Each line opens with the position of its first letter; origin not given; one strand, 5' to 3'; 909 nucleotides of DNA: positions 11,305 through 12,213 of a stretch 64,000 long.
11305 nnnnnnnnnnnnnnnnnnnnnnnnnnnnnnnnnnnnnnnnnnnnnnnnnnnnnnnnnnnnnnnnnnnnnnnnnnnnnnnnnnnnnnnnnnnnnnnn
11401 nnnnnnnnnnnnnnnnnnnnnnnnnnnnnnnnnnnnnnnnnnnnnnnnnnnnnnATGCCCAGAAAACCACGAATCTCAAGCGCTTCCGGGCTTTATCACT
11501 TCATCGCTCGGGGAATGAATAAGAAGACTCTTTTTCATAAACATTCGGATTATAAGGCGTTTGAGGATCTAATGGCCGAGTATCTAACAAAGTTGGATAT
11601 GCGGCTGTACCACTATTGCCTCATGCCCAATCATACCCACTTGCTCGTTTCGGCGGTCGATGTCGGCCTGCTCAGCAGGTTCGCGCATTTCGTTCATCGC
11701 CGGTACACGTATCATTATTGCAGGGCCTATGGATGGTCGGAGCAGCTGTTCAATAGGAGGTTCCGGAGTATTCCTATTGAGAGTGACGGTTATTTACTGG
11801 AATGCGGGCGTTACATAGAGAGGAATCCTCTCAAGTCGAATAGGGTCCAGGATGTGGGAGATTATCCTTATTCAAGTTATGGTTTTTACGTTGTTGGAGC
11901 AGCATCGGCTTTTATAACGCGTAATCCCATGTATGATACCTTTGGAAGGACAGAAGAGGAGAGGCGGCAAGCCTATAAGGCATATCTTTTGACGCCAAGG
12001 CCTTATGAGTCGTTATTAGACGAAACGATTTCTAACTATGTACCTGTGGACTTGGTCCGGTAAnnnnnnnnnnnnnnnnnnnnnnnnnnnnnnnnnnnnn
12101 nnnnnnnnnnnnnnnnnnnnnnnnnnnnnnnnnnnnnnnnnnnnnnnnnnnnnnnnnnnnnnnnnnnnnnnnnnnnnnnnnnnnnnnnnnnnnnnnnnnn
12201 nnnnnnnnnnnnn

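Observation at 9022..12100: RAYT/IS200-like Y1 transposase with a duplicated 106-bp left end, a GTAG-palindrome REP-like hairpin, and an RBS-occluding stem-loop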

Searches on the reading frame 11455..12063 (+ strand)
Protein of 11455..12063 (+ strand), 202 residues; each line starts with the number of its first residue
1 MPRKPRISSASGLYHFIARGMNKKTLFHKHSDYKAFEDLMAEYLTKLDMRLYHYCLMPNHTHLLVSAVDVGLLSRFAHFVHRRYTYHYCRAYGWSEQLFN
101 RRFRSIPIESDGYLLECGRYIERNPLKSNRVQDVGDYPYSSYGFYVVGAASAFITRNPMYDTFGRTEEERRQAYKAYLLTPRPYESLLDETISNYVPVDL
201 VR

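Call 7: search_protein_families(library=pfam, proteins=[window:11455-12063:+])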
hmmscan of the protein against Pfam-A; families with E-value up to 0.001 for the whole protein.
window:11455-12063:+ (202 aa): 1 family
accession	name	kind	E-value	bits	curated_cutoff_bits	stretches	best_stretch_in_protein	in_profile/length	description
PF01797.21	Y1_Tnp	-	1.8e-11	44.7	23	1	13-124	6-121/121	Transposase IS200 like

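Call 9: search_protein_families(library=ncbifam, proteins=[window:11455-12063:+], max_evalue=0.01)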
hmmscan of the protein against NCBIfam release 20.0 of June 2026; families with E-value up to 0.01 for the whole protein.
window:11455-12063:+ (202 aa): 1 family
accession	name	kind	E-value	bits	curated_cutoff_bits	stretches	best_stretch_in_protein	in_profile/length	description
NF047646.1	REP_Tyr_transpos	equivalog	2e-15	56.9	80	1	4-140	2-146/146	REP-associated tyrosine transposase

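Call 11: find_encoding_contigs(protein=window:11455-12063:+, flank=10000, max_places=10)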
Protein window:11455-12063:+ (202 aa): 2 contigs read that carry it; 1 place shown.
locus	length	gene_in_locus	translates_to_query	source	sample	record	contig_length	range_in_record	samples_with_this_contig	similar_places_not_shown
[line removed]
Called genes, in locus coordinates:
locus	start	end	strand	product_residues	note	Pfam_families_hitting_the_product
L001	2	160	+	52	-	?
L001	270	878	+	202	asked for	PF01797:Y1_Tnp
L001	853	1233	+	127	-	?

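Call 16: find_homologous_proteins(query=window:11455-12063:+)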
Query window:11455-12063:+ (202 aa): 948 proteins with E <= 0.001 among 1070 candidates; the best 120 are listed.
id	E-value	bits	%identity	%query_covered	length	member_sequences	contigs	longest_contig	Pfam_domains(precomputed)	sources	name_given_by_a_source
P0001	1.2e-106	373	100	81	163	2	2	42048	PF01797.22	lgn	-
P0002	9.1e-71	256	55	95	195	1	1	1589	PF01797.22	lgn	-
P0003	1.6e-69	252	54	96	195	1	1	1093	PF01797.22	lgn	-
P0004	1.5e-67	245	55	95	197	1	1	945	PF01797.22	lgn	-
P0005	6.4e-67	243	58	93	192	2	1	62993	PF01797.22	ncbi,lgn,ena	-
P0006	1.0e-66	243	52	100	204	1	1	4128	PF01797.22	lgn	-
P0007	3.8e-65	238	53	95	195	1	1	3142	PF01797.22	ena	-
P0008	5.2e-65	237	54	92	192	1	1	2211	PF01797.22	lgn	-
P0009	5.8e-65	237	52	95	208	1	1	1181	PF01797.22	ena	-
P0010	1.8e-64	235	56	93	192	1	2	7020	PF01797.22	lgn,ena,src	-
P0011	4.3e-64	234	52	99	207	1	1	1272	PF01797.22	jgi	jgi:putative transposase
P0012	5.3e-64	234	54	90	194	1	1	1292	PF01797.22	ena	-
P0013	6.5e-64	234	54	90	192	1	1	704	PF01797.22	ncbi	-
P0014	1.1e-63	233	57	92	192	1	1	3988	PF01797.22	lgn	-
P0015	1.9e-63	232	57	90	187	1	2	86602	PF01797.22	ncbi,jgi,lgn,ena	-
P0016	7.6e-63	230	54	90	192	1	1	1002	PF01797.22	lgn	-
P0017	8.7e-63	230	51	95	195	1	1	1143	PF01797.22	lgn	-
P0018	2.5e-62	228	51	95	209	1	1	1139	PF01797.22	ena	-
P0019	6.6e-62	227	55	93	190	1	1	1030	PF01797.22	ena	-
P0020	1.4e-61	226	52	92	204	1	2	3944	PF01797.22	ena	-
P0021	1.6e-61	226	51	95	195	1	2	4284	PF01797.22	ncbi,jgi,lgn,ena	-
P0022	1.8e-61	226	52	92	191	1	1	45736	PF01797.22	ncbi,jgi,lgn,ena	-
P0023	2.1e-61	225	54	93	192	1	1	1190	PF01797.22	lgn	-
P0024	2.1e-61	225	52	92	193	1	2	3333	PF01797.22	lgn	-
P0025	2.4e-61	225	53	92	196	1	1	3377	PF01797.22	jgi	jgi:putative transposase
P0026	4.7e-61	224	51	95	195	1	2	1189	PF01797.22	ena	-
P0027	9.5e-61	223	54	92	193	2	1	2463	PF01797.22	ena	-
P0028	1.1e-60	223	51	92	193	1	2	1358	PF01797.22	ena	-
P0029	2.2e-60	222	51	91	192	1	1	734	PF01797.22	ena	-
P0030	5.7e-60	221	48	96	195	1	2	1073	PF01797.22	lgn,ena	-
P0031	6.8e-60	220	48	100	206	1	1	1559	PF01797.22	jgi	jgi:putative transposase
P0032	3.3e-59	218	52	92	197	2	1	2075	PF01797.22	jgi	jgi:putative transposase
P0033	4.0e-59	218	50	90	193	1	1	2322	PF01797.22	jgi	jgi:putative transposase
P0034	4.9e-59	218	48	97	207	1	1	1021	PF01797.22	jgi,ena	-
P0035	6.7e-59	217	51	92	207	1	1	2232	PF01797.22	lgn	-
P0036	3.3e-58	215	53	91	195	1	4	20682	PF01797.22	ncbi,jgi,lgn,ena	-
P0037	2.1e-57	212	51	95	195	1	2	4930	PF01797.22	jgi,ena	-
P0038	2.6e-57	212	51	92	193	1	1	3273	PF01797.22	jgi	jgi:putative transposase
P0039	3.4e-57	212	46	95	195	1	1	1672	PF01797.22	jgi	jgi:putative transposase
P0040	3.6e-57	212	48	95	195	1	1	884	PF01797.22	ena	-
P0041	5.4e-57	211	48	100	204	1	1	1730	PF01797.22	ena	-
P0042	6.7e-57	211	50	90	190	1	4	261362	PF01797.22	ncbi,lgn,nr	ncbi:MAG: hypothetical protein MOGMAGMI_02110 [Candidatus Omnitrophica bacterium]|nr:hypothetical pr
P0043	7.6e-57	211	49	94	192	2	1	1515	PF01797.22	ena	-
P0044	7.7e-57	210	49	95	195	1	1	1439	PF01797.22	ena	-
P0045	1.3e-56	210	52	88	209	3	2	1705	PF01797.22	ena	-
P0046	2.0e-56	209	47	95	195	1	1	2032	PF01797.22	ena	-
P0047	2.6e-56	209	48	95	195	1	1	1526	PF01797.22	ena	-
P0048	3.6e-56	208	48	94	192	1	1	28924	PF01797.22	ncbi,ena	-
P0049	3.8e-56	208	46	99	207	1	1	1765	PF01797.22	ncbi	-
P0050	1.0e-55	207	50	93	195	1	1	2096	PF01797.22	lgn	-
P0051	2.3e-55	206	47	95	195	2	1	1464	PF01797.22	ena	-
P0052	6.5e-55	204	51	92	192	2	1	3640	PF01797.22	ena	-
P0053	7.4e-55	204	49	92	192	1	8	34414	PF01797.22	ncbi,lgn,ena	-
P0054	1.7e-54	203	50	92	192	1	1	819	PF01797.22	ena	-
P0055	1.8e-54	203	48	95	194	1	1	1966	PF01797.22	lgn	-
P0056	2.0e-54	203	48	90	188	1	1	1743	PF01797.22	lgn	-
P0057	5.1e-54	201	50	92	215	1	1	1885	PF01797.22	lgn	-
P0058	2.6e-53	199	49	98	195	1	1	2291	PF01797.22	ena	-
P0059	3.6e-53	198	48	95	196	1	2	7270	PF01797.22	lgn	-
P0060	5.4e-53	198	48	95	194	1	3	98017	PF01797.22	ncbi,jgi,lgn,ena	-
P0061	5.5e-53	198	47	95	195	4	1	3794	PF01797.22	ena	-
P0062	1.1e-52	197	48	93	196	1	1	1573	PF01797.22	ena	-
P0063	2.4e-52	196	45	95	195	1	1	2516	PF01797.22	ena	-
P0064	2.7e-52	196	48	95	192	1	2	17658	PF01797.22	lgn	-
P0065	3.1e-52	195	48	90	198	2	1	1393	PF01797.22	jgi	jgi:putative transposase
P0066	4.3e-52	195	44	96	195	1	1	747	PF01797.22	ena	-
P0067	1.8e-51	193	48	92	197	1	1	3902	PF01797.22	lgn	-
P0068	2.6e-51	192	47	96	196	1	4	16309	PF01797.22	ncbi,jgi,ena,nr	ncbi:MAG: transposase [Candidatus Omnitrophica bacterium]|nr:transposase [Candidatus Omnitrophota ba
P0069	2.8e-51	192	45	95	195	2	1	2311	PF01797.22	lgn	-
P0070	4.1e-51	192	46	95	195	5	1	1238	PF01797.22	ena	-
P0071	4.8e-51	192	42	93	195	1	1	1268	PF01797.22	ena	-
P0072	6.6e-51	191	46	95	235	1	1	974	PF01797.22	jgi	jgi:putative transposase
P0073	1.7e-50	190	46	93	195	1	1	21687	PF01797.22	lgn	-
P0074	2.1e-50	189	47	87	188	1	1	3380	PF01797.22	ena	-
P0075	8.7e-50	187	60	65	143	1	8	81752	PF01797.22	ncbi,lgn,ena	-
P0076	1.2e-49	187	47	96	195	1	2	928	PF01797.22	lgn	-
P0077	1.3e-49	187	45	95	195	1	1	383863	PF01797.22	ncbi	-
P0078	1.9e-49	186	44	95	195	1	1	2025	PF01797.22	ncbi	-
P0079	2.1e-49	186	45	95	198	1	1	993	PF01797.22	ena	-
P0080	2.2e-49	186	46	94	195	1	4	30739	PF01797.22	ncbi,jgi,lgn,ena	-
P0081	2.3e-49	186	45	94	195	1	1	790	PF01797.22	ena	-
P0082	4.4e-49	185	43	96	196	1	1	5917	PF01797.22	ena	-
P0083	7.1e-49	184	45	95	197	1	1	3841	PF01797.22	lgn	-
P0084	9.7e-49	184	45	97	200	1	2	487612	PF01797.22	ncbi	-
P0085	1.0e-48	184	46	95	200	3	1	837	PF01797.22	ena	-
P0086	1.4e-48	184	46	96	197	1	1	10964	PF01797.22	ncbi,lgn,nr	ncbi:MAG: transposase [Candidatus Omnitrophica bacterium]|nr:transposase [Candidatus Omnitrophota ba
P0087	1.9e-48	183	46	92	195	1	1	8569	PF01797.22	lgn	-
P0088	2.9e-48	182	44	95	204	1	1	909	PF01797.22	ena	-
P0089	4.2e-48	182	44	95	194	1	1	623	PF01797.22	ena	-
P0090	5.0e-48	182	44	97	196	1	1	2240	PF01797.22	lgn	-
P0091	5.1e-48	182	45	96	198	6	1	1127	PF01797.22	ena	-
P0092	8.3e-48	181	44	95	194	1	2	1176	PF01797.22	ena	-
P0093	8.4e-48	181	44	96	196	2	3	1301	PF01797.22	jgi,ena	-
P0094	9.2e-48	181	44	94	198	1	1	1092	PF01797.22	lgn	-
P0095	9.3e-48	181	46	96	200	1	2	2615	PF01797.22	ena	-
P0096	1.0e-47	181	46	96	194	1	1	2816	PF01797.22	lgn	-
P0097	1.1e-47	181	44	95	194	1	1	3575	PF01797.22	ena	-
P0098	1.1e-47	181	45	96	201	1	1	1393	PF01797.22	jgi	jgi:putative transposase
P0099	1.2e-47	181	44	96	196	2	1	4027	PF01797.22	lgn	-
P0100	1.6e-47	180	43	94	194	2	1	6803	PF01797.22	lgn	-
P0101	1.7e-47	180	42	96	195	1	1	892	PF01797.22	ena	-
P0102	2.7e-47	179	44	95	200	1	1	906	PF01797.22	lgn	-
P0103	2.8e-47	179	44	93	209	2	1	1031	PF01797.22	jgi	-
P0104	3.2e-47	179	46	92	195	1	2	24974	PF01797.22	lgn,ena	-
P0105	3.6e-47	179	44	95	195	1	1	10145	PF01797.22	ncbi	-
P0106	3.8e-47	179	45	92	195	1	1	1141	PF01797.22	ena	-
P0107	4.5e-47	179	43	95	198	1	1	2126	PF01797.22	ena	-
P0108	5.1e-47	178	46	92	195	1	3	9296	PF01797.22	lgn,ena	-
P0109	5.5e-47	178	43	95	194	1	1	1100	PF01797.22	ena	-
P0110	5.8e-47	178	44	92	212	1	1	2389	PF01797.22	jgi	-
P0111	9.8e-47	177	45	95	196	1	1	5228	PF01797.22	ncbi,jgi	jgi:putative transposase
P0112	1.1e-46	177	42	96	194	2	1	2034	PF01797.22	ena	-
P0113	1.1e-46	177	43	95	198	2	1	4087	PF01797.22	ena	-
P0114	1.1e-46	177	46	92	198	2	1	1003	PF01797.22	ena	-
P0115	1.3e-46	177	44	94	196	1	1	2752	PF01797.22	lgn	-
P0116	1.4e-46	177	44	96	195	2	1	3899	PF01797.22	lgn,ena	-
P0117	1.6e-46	177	44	95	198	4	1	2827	PF01797.22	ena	-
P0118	1.9e-46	177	41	95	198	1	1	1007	PF01797.22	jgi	jgi:putative transposase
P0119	2.0e-46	176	44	96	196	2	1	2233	PF01797.22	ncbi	-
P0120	2.1e-46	176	45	95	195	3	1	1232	PF01797.22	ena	-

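Call 17: find_encoding_contigs(protein=P0001, flank=10000, max_places=10)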
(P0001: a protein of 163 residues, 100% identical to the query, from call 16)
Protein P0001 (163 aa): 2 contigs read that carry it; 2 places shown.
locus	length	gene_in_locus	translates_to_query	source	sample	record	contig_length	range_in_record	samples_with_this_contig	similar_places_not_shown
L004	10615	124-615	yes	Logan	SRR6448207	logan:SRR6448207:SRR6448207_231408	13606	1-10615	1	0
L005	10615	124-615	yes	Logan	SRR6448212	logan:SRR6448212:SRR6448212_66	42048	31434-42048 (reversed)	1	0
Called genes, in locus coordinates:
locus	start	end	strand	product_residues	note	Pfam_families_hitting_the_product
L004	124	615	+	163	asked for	PF01797:Y1_Tnp (weak)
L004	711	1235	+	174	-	PF00581:Rhodanese, PF11127:YgaP-like_TM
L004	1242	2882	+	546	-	PF01266:DAO (faint), PF07992:Pyr_redox_2, PF00070:Pyr_redox, PF02852:Pyr_redox_dim, PF00581:Rhodanese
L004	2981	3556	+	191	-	-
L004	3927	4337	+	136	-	PF00571:CBS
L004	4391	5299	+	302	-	PF00487:FA_desaturase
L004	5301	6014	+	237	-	PF01786:AOX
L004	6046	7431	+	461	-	PF00989:PAS, PF08448:PAS_4, PF13426:PAS_9, PF00989:PAS, PF08448:PAS_4, PF13426:PAS_9, PF07730:HisKA_3, PF02518:HATPase_c, +3 more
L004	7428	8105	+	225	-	PF00072:Response_reg, PF00196:GerE, PF08281:Sigma70_r4_2 (weak)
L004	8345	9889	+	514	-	PF00989:PAS, PF08448:PAS_4 (weak), PF13188:PAS_8 (faint), PF13426:PAS_9, PF24820:Diguanyl_cycl_sensor (faint), PF08448:PAS_4 (weak), PF00512:HisKA, PF02518:HATPase_c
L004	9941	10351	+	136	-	-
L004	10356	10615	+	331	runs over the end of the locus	PF00582:Usp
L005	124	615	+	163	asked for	PF01797:Y1_Tnp (weak)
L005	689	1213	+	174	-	PF00581:Rhodanese, PF11127:YgaP-like_TM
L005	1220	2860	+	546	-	PF01266:DAO (faint), PF07992:Pyr_redox_2, PF00070:Pyr_redox, PF02852:Pyr_redox_dim, PF00581:Rhodanese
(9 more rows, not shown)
